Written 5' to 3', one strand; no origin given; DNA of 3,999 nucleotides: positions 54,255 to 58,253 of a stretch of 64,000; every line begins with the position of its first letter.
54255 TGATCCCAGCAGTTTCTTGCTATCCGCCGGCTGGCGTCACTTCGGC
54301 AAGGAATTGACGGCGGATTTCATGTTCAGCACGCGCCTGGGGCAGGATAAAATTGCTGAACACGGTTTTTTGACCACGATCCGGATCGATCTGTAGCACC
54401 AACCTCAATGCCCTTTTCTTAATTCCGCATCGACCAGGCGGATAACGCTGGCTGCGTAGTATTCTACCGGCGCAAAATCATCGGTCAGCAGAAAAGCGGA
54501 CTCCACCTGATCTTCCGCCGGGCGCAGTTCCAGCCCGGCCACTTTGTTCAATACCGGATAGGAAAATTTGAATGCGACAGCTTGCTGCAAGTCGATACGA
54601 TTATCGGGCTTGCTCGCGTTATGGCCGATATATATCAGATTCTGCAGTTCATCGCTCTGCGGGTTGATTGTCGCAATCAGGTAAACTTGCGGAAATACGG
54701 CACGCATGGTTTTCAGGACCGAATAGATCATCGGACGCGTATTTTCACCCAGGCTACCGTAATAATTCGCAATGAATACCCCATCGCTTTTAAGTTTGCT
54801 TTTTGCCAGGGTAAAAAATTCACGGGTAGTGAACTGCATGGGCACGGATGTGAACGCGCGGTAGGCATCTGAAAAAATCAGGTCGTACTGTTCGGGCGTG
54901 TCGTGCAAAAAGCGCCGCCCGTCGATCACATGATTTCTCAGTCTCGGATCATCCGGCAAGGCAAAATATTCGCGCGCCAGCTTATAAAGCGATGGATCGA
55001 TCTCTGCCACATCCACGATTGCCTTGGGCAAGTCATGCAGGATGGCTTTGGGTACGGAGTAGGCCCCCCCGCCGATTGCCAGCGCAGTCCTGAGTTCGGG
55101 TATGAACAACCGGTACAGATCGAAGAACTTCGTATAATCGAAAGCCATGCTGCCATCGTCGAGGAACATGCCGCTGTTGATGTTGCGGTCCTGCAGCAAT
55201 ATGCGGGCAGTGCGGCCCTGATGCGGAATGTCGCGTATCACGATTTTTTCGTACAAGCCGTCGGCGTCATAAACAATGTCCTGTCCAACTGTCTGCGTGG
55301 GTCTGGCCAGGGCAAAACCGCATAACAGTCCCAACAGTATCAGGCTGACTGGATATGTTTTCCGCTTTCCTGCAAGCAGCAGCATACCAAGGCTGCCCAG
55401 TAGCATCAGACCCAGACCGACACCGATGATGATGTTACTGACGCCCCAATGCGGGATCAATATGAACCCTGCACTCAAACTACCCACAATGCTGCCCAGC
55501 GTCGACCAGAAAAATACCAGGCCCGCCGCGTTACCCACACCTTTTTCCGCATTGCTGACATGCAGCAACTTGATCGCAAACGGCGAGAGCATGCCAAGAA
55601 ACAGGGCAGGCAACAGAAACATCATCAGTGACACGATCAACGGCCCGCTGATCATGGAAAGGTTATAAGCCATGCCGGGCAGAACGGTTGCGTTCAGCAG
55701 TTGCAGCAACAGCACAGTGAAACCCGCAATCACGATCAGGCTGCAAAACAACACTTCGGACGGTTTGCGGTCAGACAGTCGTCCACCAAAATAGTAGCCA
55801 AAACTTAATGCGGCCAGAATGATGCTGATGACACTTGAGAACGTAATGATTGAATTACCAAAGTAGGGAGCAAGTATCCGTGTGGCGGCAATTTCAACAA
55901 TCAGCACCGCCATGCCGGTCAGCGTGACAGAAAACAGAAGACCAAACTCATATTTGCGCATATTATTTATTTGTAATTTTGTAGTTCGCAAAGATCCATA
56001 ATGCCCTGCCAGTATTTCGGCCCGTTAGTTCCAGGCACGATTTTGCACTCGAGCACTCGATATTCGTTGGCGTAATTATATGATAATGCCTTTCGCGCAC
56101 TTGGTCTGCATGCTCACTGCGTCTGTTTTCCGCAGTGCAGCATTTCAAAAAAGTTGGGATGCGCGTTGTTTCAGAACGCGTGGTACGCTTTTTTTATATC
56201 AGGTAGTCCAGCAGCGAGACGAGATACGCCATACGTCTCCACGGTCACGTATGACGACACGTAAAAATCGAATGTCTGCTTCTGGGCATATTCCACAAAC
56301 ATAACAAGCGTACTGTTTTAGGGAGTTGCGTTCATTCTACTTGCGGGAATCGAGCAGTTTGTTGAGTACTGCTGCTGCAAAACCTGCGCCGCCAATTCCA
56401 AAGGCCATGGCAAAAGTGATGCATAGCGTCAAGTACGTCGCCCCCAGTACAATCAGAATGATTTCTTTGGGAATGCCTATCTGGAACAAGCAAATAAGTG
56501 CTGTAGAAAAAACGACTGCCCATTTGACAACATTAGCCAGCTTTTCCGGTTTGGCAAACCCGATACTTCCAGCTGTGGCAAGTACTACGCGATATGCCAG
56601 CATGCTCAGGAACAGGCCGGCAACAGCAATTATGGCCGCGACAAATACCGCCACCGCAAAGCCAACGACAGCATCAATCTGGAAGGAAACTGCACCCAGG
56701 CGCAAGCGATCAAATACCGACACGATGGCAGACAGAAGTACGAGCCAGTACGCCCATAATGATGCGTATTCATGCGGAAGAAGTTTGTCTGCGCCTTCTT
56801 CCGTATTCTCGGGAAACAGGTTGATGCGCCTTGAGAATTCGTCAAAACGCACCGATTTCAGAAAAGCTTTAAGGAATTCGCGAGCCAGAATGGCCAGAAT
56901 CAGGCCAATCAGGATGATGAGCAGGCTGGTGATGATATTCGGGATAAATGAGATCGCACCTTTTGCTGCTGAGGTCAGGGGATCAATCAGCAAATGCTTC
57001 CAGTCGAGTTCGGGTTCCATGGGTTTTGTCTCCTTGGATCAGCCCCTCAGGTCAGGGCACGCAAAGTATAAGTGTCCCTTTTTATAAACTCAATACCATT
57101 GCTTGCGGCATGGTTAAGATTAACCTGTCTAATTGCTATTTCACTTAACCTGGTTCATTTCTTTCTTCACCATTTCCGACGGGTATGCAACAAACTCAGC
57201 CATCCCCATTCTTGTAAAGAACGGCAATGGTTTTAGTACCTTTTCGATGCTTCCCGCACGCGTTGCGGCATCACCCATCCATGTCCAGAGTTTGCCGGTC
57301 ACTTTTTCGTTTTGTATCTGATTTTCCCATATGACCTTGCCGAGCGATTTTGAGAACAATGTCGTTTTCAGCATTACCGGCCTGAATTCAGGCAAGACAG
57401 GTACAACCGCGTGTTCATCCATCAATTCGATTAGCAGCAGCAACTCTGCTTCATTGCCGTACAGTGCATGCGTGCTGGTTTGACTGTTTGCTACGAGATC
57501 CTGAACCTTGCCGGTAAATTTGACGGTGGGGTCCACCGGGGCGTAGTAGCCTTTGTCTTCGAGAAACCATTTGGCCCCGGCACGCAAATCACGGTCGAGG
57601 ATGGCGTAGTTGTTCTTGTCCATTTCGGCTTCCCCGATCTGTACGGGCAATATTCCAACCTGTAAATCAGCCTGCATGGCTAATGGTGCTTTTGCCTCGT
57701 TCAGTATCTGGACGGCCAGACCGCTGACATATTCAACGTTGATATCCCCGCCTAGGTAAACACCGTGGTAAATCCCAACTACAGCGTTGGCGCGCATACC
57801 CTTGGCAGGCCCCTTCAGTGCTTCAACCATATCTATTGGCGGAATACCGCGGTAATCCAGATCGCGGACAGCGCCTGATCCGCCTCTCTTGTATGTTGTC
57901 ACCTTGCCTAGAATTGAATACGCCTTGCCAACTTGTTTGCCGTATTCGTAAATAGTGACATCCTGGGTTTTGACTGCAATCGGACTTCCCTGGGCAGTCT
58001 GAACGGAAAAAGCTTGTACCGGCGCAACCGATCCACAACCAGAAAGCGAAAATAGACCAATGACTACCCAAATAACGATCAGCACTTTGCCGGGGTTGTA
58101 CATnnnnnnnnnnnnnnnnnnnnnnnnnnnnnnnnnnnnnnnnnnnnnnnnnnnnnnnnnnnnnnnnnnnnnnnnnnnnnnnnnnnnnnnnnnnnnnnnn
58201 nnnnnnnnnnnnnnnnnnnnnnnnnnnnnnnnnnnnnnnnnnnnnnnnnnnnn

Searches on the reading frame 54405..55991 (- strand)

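Call 62: search_protein_families(library=ncbifam, proteins=[window:54405-55991:-], max_evalue=0.01)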
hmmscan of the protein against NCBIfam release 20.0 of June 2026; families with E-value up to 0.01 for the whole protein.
window:54405-55991:- (528 aa): 6 families
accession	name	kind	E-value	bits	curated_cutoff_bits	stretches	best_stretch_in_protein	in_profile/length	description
NF037959.1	MFS_SpdSyn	subfamily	1.8e-76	257.8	40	1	28-510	3-478/480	fused MFS/spermidine synthase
NF003380.0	PRK04457.1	equivalog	8.6e-20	70.9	304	1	268-468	37-229/265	polyamine aminopropyltransferase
NF002010.0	PRK00811.1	equivalog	9.2e-14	51.3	260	1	297-442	76-223/287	polyamine aminopropyltransferase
TIGR00417.1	speE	equivalog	1e-12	47.9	249.55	1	299-444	72-218/271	spermidine synthase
NF002956.0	PRK03612.1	equivalog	2.1e-12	46.2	472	1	12-409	16-416/522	polyamine aminopropyltransferase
NF002435.0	PRK01581.1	equivalog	1.3e-06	27.8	537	1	318-446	179-302/374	polyamine aminopropyltransferase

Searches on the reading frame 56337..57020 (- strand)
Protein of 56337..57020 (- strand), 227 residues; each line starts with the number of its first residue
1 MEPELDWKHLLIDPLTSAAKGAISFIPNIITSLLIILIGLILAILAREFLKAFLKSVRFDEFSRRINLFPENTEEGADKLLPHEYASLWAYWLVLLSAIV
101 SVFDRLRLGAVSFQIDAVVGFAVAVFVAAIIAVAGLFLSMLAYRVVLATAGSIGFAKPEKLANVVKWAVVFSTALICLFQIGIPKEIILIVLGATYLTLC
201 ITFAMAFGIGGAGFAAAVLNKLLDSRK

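Call 62: search_protein_families(library=ncbifam, proteins=[window:56337-57020:-], max_evalue=0.01)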
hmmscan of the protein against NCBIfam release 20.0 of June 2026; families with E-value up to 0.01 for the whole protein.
window:56337-57020:- (227 aa): 1 family
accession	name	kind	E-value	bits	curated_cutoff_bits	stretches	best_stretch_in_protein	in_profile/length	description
NF033912.1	msc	subfamily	3.7e-16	59.3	100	2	12-112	74-169/365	mechanosensitive ion channel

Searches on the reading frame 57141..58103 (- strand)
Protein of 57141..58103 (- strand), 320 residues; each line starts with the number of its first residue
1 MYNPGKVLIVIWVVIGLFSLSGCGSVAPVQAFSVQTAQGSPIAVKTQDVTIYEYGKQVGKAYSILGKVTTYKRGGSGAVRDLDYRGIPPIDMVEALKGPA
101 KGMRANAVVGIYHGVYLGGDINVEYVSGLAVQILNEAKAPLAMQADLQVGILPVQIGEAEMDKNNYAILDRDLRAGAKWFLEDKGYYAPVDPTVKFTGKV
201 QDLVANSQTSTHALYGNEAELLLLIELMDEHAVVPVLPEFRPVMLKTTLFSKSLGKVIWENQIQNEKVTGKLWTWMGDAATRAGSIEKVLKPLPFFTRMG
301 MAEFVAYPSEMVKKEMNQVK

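Call 3: search_protein_families(library=pfam, proteins=[window:57141-58103:-], max_evalue=0.01)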
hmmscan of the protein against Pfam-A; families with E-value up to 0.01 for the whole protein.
window:57141-58103:- (320 aa): 0 families

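Call 16: search_protein_families(library=pfam, proteins=[window:57141-58103:-], max_evalue=5)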
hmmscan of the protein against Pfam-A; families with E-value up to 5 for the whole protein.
window:57141-58103:- (320 aa): 0 families

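Call 62: search_protein_families(library=ncbifam, proteins=[window:57141-58103:-], max_evalue=0.01)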
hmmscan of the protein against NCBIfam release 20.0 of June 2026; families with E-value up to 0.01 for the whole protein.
window:57141-58103:- (320 aa): 0 families

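Call 77: search_protein_families(library=padloc, proteins=[window:57141-58103:-], max_evalue=0.01)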
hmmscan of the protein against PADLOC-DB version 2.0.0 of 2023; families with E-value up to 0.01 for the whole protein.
window:57141-58103:- (320 aa): 0 families
